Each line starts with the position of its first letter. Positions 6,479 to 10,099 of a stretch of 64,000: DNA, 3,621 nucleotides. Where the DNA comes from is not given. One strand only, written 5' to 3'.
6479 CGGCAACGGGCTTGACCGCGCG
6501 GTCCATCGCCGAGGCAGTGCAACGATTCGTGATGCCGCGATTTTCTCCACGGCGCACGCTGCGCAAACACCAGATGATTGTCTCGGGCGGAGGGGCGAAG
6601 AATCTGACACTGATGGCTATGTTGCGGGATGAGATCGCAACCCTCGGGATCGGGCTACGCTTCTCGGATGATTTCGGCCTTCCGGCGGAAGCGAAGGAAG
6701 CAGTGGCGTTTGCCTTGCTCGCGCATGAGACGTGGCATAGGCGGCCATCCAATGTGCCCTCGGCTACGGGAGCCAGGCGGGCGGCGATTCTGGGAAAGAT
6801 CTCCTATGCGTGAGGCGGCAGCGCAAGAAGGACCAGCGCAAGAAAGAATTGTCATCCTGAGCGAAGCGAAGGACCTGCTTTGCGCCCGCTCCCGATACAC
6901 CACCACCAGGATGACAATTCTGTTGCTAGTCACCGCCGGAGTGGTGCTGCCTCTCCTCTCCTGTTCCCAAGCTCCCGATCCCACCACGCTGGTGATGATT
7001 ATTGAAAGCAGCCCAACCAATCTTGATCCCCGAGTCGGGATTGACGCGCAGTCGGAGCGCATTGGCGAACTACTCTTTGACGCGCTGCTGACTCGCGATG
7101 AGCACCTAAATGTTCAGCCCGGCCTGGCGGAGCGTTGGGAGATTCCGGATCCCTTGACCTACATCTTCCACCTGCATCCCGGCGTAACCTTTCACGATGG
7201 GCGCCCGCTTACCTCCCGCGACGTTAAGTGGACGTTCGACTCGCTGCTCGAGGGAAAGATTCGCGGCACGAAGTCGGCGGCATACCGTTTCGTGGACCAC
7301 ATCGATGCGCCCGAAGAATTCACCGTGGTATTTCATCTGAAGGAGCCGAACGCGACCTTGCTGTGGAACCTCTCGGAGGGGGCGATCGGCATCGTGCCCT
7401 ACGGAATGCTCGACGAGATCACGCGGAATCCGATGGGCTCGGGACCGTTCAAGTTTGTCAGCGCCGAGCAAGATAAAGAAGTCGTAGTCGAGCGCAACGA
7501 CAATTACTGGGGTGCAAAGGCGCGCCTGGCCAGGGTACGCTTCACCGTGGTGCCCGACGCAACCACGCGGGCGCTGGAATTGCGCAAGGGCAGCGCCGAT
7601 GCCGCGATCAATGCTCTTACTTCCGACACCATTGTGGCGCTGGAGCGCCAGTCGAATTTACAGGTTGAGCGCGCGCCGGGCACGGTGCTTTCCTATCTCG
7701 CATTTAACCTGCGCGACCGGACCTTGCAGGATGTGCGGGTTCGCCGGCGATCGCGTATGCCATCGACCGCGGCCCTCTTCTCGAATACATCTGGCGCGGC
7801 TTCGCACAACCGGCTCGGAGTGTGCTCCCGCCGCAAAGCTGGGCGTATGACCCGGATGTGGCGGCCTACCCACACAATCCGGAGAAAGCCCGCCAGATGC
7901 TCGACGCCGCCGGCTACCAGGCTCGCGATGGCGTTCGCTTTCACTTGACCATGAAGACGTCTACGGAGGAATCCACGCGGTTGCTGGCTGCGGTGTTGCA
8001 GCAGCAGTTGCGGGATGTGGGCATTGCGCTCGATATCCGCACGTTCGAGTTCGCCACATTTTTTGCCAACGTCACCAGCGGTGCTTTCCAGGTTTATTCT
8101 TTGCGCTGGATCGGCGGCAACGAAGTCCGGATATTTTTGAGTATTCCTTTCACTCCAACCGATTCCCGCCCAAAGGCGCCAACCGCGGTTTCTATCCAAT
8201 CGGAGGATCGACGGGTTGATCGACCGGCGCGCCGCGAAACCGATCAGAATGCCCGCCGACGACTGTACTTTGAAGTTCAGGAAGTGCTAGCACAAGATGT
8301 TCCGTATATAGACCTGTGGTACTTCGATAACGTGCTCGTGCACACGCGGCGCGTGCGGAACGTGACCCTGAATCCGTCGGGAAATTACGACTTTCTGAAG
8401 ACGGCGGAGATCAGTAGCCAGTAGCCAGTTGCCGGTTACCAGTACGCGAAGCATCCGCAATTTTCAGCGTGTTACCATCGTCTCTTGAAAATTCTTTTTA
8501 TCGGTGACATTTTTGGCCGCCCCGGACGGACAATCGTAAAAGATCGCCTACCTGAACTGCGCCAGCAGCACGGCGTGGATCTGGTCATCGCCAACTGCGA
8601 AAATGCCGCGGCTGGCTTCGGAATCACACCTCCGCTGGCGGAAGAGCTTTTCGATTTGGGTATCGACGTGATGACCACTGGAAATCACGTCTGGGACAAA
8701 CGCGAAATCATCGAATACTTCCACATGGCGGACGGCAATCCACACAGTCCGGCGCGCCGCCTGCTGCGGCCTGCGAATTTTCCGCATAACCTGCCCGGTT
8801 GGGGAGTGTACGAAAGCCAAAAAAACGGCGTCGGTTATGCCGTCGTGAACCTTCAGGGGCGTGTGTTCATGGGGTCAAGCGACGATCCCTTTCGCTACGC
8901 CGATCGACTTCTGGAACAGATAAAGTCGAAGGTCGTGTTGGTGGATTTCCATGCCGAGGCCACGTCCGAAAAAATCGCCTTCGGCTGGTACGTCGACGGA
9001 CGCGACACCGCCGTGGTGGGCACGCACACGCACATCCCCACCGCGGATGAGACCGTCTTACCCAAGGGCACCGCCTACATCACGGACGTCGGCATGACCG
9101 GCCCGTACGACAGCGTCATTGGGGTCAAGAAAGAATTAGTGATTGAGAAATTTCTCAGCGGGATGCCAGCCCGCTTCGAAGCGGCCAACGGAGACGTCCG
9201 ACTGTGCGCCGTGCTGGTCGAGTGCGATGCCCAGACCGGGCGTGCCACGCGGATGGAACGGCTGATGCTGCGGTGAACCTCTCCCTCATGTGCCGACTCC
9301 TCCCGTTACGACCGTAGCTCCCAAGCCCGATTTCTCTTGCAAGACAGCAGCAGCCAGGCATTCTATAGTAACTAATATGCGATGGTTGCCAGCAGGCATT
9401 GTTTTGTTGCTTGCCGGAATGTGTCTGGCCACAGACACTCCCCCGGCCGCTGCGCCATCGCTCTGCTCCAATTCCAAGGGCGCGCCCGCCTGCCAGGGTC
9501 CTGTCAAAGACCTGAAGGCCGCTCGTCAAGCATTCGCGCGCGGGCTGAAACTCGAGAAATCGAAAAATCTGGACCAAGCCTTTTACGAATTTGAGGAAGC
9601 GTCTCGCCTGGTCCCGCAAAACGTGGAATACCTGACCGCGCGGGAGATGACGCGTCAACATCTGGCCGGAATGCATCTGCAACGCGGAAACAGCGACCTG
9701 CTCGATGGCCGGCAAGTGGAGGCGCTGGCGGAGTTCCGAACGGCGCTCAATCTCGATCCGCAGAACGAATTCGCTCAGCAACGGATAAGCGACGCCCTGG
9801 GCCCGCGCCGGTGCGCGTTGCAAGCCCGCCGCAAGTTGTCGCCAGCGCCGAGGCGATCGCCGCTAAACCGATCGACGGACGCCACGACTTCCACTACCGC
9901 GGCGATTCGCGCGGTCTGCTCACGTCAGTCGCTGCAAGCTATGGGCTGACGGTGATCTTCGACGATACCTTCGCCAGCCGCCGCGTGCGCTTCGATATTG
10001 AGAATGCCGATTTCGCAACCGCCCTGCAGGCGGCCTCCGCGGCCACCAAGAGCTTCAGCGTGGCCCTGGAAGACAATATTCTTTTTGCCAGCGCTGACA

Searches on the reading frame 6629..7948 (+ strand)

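Call 55: search_protein_families(library=pfam, proteins=[window:6629-7948:+], max_evalue=0.00001)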
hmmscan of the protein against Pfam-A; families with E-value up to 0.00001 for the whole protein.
window:6629-7948:+ (439 aa): 1 family
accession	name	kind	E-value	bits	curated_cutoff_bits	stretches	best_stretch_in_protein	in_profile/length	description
PF00496.27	SBP_bac_5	-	2.2e-54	185.4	32.4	1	161-373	1-220/368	Bacterial extracellular solute-binding proteins, family 5 Middle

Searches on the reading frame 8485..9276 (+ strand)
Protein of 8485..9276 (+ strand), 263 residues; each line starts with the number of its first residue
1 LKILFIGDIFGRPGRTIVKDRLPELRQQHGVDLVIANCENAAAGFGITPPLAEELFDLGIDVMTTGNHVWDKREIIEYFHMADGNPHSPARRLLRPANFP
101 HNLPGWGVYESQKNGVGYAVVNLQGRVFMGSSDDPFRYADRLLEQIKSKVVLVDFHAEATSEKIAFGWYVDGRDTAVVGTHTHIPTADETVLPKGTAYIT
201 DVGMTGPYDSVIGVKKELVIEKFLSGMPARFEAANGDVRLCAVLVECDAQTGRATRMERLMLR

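Call 55: search_protein_families(library=pfam, proteins=[window:8485-9276:+], max_evalue=0.00001)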
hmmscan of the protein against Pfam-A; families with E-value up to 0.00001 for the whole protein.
window:8485-9276:+ (263 aa): 2 families
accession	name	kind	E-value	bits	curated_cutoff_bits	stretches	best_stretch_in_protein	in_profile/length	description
PF13277.11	YmdB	-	3e-105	351.5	27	1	4-260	1-253/253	YmdB-like protein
PF00149.33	Metallophos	-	2e-06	28.8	21.5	1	1-185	1-191/191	Calcineurin-like phosphoesterase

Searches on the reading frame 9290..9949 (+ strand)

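Call 55: search_protein_families(library=pfam, proteins=[window:9290-9949:+], max_evalue=0.00001)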
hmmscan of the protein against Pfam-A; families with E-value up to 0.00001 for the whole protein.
window:9290-9949:+ (219 aa): 1 family
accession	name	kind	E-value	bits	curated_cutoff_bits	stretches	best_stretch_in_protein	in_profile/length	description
PF07719.23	TPR_2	-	9e-08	32.1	27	0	129-159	4-34/34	Tetratricopeptide repeat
